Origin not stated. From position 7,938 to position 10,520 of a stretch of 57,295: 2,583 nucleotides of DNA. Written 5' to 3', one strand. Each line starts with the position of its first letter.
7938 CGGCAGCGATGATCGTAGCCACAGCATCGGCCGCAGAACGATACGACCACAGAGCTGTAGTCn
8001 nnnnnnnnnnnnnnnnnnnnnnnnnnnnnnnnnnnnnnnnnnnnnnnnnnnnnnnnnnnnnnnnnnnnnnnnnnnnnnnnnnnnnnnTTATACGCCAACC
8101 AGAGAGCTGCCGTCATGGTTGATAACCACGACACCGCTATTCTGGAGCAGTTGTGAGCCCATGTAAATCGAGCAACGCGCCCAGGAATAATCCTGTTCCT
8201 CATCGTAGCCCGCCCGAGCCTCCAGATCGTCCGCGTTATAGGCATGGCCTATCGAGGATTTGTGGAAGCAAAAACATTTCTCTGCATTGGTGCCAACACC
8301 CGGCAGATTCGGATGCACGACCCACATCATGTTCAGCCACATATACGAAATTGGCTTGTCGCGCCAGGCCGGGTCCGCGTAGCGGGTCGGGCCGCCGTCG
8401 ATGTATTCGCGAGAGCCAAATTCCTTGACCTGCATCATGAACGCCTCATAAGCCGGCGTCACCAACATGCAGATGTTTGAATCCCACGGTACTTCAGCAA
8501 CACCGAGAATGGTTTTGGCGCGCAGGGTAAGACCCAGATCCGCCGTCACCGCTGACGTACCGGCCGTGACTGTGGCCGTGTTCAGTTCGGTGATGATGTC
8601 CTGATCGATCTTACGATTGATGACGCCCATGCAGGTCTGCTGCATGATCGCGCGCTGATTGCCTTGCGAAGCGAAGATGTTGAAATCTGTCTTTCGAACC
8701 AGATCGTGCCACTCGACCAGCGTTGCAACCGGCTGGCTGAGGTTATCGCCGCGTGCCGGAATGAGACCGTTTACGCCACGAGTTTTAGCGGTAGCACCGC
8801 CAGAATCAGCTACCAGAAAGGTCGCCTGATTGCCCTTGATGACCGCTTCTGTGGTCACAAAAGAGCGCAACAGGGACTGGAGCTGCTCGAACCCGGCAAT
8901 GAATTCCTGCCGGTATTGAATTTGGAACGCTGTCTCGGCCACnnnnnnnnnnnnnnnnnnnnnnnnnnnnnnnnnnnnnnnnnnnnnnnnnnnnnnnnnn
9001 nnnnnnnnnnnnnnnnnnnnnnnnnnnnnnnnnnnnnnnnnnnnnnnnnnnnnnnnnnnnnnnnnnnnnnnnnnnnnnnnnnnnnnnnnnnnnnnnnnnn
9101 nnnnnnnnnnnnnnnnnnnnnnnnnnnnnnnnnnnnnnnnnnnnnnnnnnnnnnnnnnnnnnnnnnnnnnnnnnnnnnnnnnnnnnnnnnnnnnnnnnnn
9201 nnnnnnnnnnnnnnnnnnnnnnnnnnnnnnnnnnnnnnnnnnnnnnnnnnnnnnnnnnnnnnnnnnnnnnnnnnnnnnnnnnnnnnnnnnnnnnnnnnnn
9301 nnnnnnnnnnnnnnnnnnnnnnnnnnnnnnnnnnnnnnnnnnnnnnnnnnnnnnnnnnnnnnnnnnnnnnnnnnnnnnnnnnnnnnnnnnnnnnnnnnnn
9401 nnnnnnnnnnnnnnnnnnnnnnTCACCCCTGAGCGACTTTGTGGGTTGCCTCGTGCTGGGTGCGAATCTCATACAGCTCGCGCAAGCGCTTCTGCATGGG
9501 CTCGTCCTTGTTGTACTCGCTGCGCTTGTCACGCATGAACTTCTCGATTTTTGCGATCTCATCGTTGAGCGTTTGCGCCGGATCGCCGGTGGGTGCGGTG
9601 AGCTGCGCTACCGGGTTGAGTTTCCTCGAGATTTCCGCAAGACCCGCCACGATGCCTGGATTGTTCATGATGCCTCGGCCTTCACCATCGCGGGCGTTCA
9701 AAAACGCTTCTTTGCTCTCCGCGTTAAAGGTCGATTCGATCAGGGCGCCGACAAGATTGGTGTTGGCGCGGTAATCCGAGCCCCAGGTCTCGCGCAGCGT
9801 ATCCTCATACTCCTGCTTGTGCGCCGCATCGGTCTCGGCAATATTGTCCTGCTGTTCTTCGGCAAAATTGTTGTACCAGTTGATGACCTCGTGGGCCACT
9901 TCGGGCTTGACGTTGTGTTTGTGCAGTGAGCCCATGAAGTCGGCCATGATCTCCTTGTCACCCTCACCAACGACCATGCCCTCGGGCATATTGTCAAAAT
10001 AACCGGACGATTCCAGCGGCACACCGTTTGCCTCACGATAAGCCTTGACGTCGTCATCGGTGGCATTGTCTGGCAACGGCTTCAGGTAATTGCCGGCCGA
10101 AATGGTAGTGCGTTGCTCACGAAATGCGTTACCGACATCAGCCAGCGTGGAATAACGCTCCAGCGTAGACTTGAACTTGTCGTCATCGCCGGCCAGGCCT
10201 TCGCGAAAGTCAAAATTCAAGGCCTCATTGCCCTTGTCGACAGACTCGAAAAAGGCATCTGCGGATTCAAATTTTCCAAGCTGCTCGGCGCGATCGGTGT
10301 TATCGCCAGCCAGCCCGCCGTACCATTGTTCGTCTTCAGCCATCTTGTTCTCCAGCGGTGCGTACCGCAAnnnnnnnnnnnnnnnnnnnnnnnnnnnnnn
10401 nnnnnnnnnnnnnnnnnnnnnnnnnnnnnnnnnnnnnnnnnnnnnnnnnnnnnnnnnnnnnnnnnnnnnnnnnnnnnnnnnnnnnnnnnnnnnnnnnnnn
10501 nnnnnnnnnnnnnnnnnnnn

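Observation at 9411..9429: Three exact copies of a 19-bp perfect palindrome, each just upstream of an ORF start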

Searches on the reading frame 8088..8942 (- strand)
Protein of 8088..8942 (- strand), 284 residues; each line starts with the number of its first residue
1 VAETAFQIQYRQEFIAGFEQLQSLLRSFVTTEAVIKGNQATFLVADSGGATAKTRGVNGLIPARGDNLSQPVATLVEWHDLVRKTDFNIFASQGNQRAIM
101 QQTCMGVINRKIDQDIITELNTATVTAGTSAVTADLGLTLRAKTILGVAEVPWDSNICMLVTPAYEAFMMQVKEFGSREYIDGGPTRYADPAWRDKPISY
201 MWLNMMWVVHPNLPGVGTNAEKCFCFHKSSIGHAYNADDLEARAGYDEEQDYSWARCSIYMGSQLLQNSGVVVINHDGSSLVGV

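Call 22: find_related_loci(query=window:8088-8942:-, collection=viral_contigs, flank=10000)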
Query window:8088-8942:- (284 aa) in viral_contigs; peptide patterns used: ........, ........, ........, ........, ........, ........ (x = any residue, [..] = any of these).
327 stretches matched a pattern; 319 encode a relative of the query (tblastn E <= 1e-3); the best 80 are kept; 80 distinct loci.
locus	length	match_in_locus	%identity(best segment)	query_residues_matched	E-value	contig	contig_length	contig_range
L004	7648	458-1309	93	1-284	0e+0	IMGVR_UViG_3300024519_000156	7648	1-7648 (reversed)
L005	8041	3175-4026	93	1-284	0e+0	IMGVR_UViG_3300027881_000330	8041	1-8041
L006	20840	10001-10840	92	1-281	2e-179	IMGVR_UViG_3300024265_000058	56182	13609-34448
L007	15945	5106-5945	92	1-281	3e-179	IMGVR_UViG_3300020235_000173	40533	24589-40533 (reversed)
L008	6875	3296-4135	92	1-281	5e-180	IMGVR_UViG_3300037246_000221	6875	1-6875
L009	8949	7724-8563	92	1-281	4e-179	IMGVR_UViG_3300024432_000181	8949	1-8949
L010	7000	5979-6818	91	1-281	4e-178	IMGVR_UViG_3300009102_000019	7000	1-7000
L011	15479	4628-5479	90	1-284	3e-175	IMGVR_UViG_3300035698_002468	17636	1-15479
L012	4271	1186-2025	87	1-281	6e-176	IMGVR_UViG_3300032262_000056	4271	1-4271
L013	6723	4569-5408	87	1-281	2e-171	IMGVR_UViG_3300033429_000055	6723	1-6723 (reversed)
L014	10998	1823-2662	84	1-281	3e-165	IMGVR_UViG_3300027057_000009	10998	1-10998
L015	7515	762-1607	76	1-282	6e-152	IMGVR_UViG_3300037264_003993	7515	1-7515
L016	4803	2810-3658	76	1-281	3e-150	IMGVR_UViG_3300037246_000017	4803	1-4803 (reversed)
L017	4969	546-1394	77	1-281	7e-150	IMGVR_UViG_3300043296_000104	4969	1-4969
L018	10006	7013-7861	77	1-281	6e-148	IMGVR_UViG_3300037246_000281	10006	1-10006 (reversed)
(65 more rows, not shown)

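Call 44: search_dna_similar(query=window:8088-8942:-, collection=phages, mode=protein, max_rows=15)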
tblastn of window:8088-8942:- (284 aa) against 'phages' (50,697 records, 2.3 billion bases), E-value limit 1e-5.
Records with a match: 2; places in all: 2; records where one place covers at least 80% of the query: 2.
Best place of each record, by identity: <60% 2.
By first word of the organism name: Pelagibacter 1; Bacteriophage 1.
By host as written in the record: Candidadtus Pelagibacter sp. HTCC1062 1; - 1.
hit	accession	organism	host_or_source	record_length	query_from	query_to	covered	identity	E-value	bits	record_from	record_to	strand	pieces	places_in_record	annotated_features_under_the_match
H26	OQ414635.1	Pelagibacter phage EXVC031P Hodr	Candidadtus Pelagibacter sp. HTCC1062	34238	4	274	95%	26.0%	3e-15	81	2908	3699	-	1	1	hypothetical protein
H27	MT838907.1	Bacteriophage sp.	human fecal samples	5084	5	274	95%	24.6%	5e-10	66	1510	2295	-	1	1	record has no annotation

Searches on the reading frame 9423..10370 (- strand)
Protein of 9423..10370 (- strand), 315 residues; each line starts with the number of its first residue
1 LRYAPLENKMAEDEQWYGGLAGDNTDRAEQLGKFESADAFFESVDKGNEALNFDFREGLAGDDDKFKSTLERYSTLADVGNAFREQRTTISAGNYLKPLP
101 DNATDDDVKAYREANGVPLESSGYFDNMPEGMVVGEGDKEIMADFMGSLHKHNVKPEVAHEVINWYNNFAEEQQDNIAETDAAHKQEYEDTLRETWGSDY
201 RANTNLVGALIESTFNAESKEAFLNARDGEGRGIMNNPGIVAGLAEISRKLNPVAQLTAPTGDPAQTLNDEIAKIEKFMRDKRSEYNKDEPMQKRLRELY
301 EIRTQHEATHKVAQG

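Call 32: search_protein_families(library=pfam, proteins=[window:9423-10370:-], max_evalue=0.01)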
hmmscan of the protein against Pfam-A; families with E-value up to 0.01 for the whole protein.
window:9423-10370:- (315 aa): 0 families
